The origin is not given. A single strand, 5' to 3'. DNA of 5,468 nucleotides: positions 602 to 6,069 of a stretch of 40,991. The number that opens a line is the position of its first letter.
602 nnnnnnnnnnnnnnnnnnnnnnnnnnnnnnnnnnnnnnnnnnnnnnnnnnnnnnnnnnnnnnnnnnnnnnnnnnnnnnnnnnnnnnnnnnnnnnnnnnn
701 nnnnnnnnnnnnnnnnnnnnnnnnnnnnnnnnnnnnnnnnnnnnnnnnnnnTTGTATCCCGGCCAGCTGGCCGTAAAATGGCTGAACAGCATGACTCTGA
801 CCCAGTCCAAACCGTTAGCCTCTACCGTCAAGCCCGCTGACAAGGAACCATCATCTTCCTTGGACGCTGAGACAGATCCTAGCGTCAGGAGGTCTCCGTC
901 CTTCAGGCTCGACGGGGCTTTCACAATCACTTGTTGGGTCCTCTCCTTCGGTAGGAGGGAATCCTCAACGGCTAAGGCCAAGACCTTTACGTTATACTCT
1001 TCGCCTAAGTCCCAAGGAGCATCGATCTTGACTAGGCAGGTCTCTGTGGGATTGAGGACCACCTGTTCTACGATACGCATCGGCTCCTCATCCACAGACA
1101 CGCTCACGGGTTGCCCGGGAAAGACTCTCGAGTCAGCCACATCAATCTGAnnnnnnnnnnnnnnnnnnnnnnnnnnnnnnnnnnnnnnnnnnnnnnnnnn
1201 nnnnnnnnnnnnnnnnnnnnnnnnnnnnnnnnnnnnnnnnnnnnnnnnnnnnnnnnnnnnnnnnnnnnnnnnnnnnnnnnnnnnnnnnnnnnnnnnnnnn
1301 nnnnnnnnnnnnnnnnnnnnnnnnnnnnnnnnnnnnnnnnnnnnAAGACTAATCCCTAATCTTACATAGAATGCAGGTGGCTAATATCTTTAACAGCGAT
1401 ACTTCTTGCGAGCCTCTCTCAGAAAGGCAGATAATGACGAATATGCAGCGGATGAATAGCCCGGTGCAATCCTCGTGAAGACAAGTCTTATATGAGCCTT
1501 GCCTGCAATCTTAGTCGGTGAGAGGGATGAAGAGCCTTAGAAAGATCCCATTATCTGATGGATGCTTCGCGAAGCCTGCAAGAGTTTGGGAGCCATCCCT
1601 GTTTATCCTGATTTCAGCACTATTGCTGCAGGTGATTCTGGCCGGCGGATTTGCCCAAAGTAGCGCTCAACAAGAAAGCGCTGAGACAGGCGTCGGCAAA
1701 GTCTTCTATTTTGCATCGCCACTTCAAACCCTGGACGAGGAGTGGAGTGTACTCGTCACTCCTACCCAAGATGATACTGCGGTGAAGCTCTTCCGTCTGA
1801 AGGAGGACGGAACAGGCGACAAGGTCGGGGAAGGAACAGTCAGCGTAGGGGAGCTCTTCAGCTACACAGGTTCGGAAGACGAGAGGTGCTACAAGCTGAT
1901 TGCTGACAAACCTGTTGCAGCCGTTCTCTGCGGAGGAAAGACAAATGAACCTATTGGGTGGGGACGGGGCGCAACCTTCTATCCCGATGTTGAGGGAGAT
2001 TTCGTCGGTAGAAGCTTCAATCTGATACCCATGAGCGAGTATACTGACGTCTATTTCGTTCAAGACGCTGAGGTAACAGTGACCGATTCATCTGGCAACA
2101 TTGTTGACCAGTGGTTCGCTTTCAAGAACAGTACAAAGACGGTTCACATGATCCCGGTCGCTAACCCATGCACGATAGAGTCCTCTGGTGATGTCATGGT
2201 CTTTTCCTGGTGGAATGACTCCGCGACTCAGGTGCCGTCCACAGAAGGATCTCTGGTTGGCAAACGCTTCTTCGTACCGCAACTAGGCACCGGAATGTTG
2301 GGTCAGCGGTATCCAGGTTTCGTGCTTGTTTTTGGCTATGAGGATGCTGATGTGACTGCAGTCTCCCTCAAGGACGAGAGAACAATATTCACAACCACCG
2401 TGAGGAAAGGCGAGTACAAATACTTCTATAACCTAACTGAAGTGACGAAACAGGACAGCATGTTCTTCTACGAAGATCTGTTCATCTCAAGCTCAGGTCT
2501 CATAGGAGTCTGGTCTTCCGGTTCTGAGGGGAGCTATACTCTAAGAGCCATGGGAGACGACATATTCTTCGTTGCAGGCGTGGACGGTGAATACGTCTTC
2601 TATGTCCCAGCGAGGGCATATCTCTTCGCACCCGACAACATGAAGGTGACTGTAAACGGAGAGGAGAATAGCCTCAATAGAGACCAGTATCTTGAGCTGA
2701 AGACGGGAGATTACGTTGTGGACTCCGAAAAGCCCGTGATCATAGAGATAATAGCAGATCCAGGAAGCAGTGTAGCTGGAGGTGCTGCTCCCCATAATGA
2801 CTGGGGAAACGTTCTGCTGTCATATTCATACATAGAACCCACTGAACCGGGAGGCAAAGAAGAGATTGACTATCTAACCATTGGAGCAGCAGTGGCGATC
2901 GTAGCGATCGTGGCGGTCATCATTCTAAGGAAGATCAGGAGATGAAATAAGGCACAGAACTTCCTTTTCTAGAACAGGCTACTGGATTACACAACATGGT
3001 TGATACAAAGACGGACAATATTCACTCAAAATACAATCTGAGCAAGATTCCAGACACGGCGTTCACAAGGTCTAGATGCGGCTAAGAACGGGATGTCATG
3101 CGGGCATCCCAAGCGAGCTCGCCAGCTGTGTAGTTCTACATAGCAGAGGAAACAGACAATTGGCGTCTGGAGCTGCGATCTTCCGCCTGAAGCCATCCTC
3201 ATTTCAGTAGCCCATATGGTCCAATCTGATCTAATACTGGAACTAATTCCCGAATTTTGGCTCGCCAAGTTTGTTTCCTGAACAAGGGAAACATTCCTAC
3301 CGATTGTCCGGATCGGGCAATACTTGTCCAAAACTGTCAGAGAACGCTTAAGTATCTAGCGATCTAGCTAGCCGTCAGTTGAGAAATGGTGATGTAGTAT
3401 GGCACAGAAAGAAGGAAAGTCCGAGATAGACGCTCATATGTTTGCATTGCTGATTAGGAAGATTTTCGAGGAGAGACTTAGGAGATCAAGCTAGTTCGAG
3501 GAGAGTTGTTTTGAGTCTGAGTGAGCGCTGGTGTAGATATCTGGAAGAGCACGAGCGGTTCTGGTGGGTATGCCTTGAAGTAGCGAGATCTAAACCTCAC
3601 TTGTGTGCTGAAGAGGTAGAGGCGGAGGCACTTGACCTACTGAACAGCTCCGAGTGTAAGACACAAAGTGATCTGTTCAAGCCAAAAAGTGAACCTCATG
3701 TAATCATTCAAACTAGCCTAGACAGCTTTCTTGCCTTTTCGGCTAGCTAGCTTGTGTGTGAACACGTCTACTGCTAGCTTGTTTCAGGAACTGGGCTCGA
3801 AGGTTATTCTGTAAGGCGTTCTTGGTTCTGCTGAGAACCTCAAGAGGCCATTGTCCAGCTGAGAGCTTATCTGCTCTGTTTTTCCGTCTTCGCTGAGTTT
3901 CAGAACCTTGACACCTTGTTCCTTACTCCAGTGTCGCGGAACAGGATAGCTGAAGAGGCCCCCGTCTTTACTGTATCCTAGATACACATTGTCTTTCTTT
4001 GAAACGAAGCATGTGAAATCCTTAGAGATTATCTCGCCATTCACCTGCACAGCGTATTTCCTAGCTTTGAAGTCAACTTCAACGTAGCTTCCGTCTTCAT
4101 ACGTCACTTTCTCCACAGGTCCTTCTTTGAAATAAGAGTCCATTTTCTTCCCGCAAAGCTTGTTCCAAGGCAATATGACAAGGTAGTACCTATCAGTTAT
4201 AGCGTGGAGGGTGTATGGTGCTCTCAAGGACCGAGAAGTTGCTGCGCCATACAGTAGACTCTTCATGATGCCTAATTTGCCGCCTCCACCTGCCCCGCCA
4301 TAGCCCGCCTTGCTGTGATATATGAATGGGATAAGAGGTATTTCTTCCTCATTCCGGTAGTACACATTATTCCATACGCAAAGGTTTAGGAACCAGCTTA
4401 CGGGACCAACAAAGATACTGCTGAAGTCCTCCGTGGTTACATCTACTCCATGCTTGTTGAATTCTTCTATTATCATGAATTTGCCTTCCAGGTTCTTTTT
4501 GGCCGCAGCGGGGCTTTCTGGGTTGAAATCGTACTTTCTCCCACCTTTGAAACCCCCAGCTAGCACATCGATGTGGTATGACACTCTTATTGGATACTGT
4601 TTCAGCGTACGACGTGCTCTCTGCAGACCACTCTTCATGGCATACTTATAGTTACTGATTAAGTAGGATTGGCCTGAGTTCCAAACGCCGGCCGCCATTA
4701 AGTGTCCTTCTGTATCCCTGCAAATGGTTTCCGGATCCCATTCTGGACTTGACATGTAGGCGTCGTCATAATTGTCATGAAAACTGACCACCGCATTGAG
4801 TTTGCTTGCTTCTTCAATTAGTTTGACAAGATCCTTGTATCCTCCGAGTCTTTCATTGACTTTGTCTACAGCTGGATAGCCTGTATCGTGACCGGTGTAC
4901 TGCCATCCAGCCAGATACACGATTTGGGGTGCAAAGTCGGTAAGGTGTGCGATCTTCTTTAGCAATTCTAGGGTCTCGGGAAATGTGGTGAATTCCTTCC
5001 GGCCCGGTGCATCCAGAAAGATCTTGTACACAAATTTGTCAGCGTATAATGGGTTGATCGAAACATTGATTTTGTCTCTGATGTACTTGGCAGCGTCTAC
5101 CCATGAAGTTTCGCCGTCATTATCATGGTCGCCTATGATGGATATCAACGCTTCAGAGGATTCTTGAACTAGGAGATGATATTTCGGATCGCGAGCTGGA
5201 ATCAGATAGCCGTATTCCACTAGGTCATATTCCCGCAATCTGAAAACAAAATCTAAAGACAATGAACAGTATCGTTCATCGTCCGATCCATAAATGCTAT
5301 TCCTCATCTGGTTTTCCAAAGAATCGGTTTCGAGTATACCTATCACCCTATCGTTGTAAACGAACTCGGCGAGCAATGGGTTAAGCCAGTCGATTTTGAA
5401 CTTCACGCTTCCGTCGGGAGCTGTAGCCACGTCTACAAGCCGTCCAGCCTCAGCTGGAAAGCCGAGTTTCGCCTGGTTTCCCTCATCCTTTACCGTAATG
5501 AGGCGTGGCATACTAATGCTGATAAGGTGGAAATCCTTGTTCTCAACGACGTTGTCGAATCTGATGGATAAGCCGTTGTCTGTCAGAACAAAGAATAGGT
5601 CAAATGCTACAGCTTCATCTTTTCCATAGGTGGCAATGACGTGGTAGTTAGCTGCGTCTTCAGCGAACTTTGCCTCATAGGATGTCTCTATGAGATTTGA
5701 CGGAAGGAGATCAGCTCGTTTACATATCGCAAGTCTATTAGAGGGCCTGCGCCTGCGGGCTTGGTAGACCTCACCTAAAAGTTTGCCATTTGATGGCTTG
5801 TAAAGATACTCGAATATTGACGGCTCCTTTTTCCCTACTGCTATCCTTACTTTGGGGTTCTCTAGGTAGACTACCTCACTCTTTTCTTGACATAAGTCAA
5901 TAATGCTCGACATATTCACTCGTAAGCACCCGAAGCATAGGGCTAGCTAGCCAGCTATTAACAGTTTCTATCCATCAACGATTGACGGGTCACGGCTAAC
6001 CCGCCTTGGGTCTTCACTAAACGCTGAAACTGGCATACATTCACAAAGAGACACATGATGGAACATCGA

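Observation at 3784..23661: Compartment split: every full-length recognisable glycosidase lacks a signal peptide, every exported protein lacks a recognisable catalytic domain, and there is no canonical sugar ABC transporter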

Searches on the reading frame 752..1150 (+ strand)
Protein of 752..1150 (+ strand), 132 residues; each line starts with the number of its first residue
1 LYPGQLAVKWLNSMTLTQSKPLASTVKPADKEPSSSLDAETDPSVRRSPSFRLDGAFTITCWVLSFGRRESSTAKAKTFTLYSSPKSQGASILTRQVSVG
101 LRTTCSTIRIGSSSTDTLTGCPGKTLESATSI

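Call 16: search_protein_families(library=pfam, proteins=[window:752-1150:+], max_evalue=0.01)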
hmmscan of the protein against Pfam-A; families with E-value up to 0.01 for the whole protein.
window:752-1150:+ (132 aa): 0 families

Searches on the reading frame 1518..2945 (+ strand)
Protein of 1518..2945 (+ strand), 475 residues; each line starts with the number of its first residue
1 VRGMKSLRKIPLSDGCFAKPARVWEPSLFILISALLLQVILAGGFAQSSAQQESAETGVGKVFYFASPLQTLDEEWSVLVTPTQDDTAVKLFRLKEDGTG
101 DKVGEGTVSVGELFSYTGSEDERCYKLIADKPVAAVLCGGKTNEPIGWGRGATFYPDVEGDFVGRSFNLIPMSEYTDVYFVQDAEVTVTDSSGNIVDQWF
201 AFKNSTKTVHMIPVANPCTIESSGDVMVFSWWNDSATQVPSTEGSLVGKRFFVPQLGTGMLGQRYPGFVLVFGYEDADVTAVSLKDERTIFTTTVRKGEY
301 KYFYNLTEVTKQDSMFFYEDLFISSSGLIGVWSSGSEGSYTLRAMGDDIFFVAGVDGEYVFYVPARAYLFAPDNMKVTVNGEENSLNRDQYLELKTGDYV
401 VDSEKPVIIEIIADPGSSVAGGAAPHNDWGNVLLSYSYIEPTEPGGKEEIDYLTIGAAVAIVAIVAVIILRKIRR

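Call 5: search_protein_families(library=pfam, proteins=[window:1518-2945:+], max_evalue=0.01)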
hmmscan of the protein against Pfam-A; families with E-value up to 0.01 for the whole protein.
window:1518-2945:+ (475 aa): 0 families

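Call 47: search_protein_families(library=pfam, proteins=[window:1518-2945:+], max_evalue=10)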
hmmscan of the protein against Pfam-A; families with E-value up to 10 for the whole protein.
window:1518-2945:+ (475 aa): 1 family
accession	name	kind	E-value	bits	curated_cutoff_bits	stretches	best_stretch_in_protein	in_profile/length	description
PF04042.21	DNA_pol_E_B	-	0.17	11.7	29.1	1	38-90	34-94/210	DNA polymerase alpha/epsilon subunit B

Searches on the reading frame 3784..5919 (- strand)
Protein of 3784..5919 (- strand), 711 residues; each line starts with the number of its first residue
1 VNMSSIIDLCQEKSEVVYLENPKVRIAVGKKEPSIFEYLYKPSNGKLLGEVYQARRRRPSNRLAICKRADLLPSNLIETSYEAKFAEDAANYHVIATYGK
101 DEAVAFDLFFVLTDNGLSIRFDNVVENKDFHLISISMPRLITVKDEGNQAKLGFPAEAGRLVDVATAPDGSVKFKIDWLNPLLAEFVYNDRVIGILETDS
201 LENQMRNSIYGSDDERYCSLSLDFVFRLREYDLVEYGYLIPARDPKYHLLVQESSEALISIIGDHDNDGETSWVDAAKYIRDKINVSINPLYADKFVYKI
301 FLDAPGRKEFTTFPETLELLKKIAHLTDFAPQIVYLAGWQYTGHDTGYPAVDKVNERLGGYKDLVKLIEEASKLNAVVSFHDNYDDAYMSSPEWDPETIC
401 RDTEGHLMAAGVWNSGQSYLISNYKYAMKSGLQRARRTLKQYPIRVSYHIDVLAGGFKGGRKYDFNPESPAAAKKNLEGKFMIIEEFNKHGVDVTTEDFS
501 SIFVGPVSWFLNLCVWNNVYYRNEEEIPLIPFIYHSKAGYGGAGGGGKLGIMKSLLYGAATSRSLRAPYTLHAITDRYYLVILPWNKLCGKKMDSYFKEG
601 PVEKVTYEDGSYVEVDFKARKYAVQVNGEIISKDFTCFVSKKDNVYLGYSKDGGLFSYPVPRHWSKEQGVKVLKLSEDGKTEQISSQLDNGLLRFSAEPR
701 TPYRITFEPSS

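Call 5: search_protein_families(library=pfam, proteins=[window:3784-5919:-], max_evalue=0.01)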
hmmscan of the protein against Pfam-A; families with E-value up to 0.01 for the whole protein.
window:3784-5919:- (711 aa): 2 families
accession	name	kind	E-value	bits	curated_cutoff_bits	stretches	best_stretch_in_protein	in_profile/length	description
PF12905.13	Glyco_hydro_101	-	1.2e-16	61.3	25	1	311-436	38-157/272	Endo-alpha-N-acetylgalactosaminidase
PF18952.6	DUF5696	-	2.5e-10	40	25.6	1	308-540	261-494/612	Family of unknown function (DUF5696)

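Call 18: search_protein_families(library=ncbifam, proteins=[window:3784-5919:-], max_evalue=0.01)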
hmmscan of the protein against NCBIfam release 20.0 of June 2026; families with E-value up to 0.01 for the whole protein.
window:3784-5919:- (711 aa): 1 family
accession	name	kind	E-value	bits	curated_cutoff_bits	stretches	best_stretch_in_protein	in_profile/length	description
NF040533.1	endo_SpGH101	exception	1.8e-12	45.3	2900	1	252-414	833-995/1962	SpGH101 family endo-alpha-N-acetylgalactosaminidase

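Call 19: search_solved_structures(query=window:3784-5919:-, max_evalue=0.1)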
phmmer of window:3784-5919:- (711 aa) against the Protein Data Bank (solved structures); distinct sequences matched with E-value up to 0.1: 17.
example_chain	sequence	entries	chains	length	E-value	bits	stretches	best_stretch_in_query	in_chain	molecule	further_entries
6qfk_A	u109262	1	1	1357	2.8e-20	75.4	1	245-414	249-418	PEGA domain-containing protein,PEGA domain-containing protein,EngBF DARPin fusion G10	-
8a19_A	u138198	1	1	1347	3.6e-20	75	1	245-414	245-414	L1E4v1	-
6qev_B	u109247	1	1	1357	3.7e-20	74.9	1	245-414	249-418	PEGA domain-containing protein,PEGA domain-containing protein,EngBF DARPin fusion B6 compl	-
6qep_A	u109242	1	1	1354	3.9e-20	74.9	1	245-414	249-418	PEGA domain-containing protein,EngBF-DARPin Fusion 4b H14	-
8a1a_A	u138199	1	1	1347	4.1e-20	74.8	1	245-414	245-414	L1F11v1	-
6sh9_B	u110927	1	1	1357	4.4e-20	74.7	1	245-414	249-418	Endo-alpha-N-acetylgalactosaminidase,DARPin 4b D12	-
2zxq_A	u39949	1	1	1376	4.6e-20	74.6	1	245-414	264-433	Endo-alpha-N-acetylgalactosaminidase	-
6qfo_A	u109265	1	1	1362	2e-19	72.5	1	245-414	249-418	PEGA domain-containing protein,PEGA domain-containing protein,EngBF DARPin fusion 9b 3G124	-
3ecq_A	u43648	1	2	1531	4.5e-13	51.5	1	253-412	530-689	Endo-alpha-N-acetylgalactosaminidase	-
5a58_A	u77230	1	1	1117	5.5e-11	44.6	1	253-410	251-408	ENDO-ALPHA-GALACTOSAMINIDASE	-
5a59_A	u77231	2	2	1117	6.5e-11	44.4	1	253-412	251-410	ENDO-ALPHA-N-ACETYLGALACTOSAMINIDASE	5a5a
5a55_A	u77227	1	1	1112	7.4e-11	44.2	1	253-412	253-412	ENDO-ALPHA-N-ACETYLGALACTOSAMINIDASE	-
5a56_A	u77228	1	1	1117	7.4e-11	44.2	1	253-412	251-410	ENDO-ALPHA-N-ACETYLGALACTOSAMINIDASE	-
5a57_A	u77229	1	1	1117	7.4e-11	44.2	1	253-412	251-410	ENDO-ALPHA-N-ACETYLGALACTOSAMINIDASE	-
5wzn_A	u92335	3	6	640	5e-08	34.8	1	305-422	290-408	Alpha-N-acetylgalactosaminidase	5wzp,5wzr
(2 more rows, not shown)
